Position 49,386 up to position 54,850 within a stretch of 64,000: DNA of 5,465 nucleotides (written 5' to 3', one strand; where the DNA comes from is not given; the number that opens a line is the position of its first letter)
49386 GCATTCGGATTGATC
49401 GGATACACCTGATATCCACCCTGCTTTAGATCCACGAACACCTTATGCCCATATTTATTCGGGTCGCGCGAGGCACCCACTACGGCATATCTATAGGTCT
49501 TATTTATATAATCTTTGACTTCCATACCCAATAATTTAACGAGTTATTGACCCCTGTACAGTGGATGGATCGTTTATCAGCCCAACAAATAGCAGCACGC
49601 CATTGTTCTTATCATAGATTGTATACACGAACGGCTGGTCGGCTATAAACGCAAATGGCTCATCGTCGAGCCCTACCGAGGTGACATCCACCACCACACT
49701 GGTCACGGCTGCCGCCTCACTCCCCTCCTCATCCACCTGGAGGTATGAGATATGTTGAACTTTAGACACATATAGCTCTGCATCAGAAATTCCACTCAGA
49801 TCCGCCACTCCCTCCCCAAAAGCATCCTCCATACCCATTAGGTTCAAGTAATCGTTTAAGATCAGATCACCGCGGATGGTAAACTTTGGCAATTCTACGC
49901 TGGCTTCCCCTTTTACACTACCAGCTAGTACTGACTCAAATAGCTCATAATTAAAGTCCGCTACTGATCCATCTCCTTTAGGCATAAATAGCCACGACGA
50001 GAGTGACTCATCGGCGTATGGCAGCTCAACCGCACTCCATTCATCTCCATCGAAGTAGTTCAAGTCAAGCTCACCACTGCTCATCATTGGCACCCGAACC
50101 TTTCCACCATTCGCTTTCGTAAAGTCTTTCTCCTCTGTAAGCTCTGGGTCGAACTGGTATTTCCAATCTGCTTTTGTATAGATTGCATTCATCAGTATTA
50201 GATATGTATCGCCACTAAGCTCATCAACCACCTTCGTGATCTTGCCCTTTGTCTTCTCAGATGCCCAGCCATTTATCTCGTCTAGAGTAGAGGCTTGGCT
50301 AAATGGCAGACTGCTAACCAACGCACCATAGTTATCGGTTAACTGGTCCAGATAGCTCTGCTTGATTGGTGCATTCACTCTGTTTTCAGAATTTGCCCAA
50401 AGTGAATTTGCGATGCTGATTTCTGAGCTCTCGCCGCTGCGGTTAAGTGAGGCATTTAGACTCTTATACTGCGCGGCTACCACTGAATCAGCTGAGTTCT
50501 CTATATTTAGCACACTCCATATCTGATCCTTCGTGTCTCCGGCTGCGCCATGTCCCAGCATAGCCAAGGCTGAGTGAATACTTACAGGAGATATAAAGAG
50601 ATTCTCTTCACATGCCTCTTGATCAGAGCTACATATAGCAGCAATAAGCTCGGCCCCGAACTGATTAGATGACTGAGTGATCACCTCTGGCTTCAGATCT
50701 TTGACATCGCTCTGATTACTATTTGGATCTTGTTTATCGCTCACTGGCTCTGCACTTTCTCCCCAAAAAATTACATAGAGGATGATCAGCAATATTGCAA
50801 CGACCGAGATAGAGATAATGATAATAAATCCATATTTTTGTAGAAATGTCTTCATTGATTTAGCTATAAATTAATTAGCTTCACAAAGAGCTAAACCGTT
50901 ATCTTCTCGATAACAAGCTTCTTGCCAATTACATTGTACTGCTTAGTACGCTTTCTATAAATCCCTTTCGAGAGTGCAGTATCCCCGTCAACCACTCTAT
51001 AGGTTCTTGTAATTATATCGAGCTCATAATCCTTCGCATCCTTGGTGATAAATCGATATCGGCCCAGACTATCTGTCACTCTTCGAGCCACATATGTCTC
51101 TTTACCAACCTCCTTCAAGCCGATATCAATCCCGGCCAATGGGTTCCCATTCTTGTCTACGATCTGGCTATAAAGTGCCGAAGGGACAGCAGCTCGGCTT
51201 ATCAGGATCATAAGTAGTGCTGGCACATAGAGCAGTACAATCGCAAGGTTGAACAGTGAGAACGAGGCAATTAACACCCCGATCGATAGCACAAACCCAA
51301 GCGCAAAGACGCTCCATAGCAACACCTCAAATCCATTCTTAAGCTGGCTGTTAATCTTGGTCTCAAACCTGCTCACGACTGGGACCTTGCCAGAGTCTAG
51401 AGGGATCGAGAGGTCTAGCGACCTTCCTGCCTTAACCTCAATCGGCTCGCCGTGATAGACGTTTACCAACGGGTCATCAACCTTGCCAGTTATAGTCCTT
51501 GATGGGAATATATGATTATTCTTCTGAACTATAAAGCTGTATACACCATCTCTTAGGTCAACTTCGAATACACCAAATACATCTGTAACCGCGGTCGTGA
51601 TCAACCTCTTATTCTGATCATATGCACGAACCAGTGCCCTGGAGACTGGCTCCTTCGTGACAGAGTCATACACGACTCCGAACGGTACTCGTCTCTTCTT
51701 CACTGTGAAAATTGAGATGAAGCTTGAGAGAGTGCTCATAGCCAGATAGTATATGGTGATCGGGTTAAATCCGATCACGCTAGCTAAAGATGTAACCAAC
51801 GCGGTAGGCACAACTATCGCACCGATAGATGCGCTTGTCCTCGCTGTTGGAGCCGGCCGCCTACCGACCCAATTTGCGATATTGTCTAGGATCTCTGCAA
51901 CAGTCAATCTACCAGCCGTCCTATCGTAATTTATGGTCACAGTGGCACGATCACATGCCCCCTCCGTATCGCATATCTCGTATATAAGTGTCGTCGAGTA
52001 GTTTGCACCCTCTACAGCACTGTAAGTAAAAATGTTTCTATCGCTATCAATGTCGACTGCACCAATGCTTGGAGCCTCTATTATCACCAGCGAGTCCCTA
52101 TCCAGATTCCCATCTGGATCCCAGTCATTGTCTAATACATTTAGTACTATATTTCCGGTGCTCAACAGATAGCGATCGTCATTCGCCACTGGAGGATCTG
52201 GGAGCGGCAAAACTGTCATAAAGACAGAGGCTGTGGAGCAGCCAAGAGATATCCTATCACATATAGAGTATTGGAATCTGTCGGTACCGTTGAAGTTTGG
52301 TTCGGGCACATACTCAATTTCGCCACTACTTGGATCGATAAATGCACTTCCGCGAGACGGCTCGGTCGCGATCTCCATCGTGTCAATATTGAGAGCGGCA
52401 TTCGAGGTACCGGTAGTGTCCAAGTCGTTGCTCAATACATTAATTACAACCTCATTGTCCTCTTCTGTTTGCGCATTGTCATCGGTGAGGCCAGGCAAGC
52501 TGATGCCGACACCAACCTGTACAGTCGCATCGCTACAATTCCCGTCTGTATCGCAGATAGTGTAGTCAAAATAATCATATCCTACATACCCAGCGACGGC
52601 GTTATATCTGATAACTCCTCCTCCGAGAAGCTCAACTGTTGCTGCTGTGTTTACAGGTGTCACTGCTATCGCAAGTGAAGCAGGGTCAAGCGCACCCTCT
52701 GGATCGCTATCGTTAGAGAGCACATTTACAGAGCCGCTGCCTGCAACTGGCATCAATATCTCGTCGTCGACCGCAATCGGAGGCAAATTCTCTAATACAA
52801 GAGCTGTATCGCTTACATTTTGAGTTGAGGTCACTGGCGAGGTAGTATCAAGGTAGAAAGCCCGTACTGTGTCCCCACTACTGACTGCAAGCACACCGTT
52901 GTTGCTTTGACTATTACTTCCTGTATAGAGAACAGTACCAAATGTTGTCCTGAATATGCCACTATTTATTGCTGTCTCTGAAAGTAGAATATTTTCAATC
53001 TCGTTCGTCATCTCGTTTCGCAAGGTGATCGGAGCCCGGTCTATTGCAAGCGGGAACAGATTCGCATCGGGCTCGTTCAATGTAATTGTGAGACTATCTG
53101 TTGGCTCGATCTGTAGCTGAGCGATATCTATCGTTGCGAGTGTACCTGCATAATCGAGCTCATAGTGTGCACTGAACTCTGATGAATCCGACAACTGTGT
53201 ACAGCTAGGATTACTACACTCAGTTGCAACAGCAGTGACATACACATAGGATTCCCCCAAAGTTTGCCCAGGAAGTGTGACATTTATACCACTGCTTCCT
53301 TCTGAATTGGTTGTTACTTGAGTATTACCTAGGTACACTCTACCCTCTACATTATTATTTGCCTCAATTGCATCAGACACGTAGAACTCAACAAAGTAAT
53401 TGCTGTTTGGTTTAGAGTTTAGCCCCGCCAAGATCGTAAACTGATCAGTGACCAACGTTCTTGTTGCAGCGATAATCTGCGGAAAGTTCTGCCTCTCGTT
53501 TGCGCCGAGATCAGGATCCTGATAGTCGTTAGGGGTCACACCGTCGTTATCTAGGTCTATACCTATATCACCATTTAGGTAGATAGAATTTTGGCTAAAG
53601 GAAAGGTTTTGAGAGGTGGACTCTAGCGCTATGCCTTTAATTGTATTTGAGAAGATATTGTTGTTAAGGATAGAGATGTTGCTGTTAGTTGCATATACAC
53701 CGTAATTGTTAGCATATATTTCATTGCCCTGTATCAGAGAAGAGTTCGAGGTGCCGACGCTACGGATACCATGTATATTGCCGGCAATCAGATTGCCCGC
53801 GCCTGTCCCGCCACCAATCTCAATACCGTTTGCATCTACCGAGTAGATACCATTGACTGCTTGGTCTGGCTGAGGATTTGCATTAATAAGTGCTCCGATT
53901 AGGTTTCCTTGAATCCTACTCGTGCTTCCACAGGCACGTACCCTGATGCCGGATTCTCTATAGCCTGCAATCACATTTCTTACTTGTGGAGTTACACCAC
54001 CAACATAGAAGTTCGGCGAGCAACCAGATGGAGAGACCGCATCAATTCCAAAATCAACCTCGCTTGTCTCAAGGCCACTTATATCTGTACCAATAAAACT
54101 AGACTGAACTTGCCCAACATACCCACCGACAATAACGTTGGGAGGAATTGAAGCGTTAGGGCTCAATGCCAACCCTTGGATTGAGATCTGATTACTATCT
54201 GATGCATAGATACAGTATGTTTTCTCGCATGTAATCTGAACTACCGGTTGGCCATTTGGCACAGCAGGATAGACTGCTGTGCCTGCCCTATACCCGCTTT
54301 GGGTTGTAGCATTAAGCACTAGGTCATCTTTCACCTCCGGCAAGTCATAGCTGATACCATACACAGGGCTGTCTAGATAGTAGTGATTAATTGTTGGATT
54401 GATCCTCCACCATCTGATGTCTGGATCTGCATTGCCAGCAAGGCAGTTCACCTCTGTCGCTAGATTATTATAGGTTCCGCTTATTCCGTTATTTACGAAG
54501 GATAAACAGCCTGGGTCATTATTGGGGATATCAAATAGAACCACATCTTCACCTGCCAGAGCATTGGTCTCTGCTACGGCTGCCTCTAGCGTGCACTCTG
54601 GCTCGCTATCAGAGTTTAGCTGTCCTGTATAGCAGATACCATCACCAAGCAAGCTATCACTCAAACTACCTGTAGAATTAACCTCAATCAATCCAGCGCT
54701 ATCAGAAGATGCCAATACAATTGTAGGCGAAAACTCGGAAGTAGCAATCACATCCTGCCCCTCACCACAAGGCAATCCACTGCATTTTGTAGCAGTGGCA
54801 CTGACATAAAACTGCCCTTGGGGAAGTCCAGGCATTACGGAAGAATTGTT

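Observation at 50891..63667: A response-regulator receiver domain fused to a 4,000-aa membrane-anchored beta-helix / CSLREA / cadherin-like giant protein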

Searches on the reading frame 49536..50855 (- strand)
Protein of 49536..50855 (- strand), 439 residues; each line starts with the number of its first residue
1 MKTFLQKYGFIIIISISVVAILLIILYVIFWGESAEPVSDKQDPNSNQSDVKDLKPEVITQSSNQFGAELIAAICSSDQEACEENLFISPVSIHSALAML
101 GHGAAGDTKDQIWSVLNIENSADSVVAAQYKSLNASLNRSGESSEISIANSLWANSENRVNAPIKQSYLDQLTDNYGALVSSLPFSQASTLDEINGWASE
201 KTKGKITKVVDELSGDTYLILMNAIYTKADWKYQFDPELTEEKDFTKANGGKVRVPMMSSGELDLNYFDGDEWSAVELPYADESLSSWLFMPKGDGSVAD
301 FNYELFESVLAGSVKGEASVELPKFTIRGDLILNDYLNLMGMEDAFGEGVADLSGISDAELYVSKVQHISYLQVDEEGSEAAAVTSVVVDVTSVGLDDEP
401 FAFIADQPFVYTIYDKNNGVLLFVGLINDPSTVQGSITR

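Call 9: search_protein_families(library=pfam, proteins=[window:49536-50855:-], max_evalue=0.001)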
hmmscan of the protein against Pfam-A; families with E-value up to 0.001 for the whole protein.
window:49536-50855:- (439 aa): 1 family
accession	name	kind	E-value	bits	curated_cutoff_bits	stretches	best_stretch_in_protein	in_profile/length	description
PF00079.25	Serpin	-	2.5e-95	320.3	27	1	62-430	2-370/370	Serpin (serine protease inhibitor)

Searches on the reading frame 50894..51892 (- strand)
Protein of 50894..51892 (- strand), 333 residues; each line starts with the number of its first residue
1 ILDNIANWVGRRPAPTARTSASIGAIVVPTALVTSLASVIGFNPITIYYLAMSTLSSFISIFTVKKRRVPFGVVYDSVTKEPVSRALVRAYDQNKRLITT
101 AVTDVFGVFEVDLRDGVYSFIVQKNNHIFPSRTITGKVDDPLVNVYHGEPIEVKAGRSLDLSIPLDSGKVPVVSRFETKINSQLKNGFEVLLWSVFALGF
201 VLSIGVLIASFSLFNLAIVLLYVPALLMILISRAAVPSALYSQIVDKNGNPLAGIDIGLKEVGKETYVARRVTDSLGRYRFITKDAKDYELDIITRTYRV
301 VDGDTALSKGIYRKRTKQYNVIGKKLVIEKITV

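Call 25: search_protein_families(library=pfam, proteins=[window:50894-51880:-], max_evalue=0.01)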
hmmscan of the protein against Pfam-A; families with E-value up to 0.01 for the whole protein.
window:50894-51880:- (329 aa): 4 families
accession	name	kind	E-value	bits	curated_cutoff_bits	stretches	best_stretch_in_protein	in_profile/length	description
PF13620.12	CarboxypepD_reg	-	4.5e-12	46.6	32.3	2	68-123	4-59/82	Carboxypeptidase regulatory-like domain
PF13715.12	CarbopepD_reg_2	-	2.6e-06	27.8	32.2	0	239-291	4-52/88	CarboxypepD_reg-like domain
PF17210.9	SdrD_B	-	8.5e-06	26.4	29.7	0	242-291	18-66/112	SdrD B-like domain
PF11974.14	bMG3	-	6.7e-05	23.2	34.9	0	75-109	24-58/103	Bacterial alpha-2-macroglobulin MG3 domain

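Call 49: find_homologous_proteins(query=window:50894-51892:-, max_evalue=0.001)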
Query seq(333 aa): 6180 candidates shared short words with the query, none scored E <= 0.001.

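Call 84: find_homologous_proteins(query=A3, max_evalue=0.00001)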
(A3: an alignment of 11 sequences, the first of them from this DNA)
Query A3 (11 sequences) (318 aa, profile of the alignment): 5 proteins with E <= 0.00001 among 8000 candidates.
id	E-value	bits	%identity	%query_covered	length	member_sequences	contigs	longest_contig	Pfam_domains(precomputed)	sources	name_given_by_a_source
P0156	2.3e-41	160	31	72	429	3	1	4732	PF13620.13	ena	-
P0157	6.8e-37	145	32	82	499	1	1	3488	PF22904.4,PF17210.10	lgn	-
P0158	3.1e-35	140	29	59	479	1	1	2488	PF13620.13,PF17210.10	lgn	-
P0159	8.6e-29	119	30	81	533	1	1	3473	PF13715.13,PF07210.19,PF13620.13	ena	-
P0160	1.3e-6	46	41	12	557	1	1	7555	PF08400.17,PF17802.8,PF23193.2,PF13620.13,PF17210.10,PF10670.16,PF13715.13,PF14686.13,PF24025.2,PF20598.5,PF09430.17,PF22904.4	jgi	jgi:hypothetical protein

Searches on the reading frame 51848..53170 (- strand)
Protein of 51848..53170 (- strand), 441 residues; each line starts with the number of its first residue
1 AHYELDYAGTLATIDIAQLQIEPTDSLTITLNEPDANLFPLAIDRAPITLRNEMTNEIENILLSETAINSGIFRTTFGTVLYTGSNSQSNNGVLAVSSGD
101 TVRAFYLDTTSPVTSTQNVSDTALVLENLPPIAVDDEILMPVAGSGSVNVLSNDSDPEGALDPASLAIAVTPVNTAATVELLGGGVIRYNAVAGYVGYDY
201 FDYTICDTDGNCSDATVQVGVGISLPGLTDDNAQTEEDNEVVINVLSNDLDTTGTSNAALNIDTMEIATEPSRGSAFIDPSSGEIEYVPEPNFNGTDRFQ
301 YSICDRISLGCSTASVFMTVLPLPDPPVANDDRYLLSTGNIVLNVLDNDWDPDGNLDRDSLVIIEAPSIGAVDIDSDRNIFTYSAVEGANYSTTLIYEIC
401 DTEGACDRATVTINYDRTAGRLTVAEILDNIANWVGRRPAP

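Call 25: search_protein_families(library=pfam, proteins=[window:51848-53170:-], max_evalue=0.01)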
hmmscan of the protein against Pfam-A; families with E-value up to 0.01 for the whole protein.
window:51848-53170:- (441 aa): 3 families
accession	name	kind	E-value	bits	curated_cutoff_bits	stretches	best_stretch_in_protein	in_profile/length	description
PF17963.7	Big_9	-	2.6e-40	137.7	23.6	3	128-219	1-88/89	Bacterial Ig domain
PF17803.7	Cadherin_4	-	1.8e-15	57.6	25.1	3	314-379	1-68/71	Bacterial cadherin-like domain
PF17892.7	Cadherin_5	-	5.8e-15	55.3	26.5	2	231-316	10-93/98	Cadherin-like domain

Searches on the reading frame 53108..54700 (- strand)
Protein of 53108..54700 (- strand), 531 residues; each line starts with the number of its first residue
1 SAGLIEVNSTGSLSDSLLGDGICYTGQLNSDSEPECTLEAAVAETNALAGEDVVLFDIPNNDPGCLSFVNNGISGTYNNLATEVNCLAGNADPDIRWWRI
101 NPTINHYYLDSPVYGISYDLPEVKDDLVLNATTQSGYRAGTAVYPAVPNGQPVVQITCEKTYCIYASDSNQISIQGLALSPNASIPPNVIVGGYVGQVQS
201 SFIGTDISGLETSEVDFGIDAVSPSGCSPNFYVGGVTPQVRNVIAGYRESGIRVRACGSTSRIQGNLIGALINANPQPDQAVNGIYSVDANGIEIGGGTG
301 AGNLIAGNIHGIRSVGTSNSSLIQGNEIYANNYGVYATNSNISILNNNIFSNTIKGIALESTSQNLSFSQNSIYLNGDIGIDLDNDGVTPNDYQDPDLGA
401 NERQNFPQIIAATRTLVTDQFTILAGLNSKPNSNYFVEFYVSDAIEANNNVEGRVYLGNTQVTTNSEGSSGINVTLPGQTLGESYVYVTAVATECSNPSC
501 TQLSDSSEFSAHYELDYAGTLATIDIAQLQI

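Call 25: search_protein_families(library=pfam, proteins=[window:53108-54700:-], max_evalue=0.01)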
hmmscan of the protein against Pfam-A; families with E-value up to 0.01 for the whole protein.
window:53108-54700:- (531 aa): 2 families
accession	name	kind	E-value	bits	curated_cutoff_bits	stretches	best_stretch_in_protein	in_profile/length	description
PF05048.19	NosD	-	1.1e-05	25.4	23.6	1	275-383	59-156/212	Periplasmic copper-binding protein (NosD)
PF13229.12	Beta_helix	-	3.8e-05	23.8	25.9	1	284-386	17-123/158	Right handed beta helix region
